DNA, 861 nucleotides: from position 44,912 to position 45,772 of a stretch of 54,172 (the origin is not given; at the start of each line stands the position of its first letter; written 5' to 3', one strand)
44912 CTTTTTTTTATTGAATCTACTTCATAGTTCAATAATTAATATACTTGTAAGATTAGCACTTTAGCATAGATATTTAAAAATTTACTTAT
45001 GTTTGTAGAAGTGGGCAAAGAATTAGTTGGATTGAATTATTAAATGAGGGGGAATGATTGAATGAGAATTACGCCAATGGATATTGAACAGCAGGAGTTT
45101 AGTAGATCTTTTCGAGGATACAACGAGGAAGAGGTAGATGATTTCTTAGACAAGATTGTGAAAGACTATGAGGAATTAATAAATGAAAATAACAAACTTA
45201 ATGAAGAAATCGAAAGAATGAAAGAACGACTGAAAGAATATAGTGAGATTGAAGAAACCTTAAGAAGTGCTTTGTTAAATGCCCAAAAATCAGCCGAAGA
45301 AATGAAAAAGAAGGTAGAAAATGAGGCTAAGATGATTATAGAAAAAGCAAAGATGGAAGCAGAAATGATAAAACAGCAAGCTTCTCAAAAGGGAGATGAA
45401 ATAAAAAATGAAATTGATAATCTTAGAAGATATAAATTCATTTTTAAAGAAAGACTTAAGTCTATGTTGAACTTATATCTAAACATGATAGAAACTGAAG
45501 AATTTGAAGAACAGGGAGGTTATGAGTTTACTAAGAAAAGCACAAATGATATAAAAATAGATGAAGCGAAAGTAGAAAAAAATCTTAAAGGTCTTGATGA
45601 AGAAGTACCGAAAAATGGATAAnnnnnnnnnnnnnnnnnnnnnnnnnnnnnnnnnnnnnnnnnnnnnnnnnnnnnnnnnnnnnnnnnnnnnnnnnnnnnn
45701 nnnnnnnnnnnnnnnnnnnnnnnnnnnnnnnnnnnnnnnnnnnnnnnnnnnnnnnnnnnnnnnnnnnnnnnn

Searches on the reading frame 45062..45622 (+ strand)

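Call 22: search_protein_families(library=pfam, proteins=[window:45062-45622:+])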
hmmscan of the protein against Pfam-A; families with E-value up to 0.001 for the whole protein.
window:45062-45622:+ (186 aa): 2 families
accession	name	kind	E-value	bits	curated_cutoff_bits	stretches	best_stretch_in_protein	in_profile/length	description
PF05103.18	DivIVA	-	2.4e-41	141.2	28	1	3-133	1-131/131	DivIVA protein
PF01544.23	CorA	-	0.00091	19.1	27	0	25-144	112-227/292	CorA-like Mg2+ transporter protein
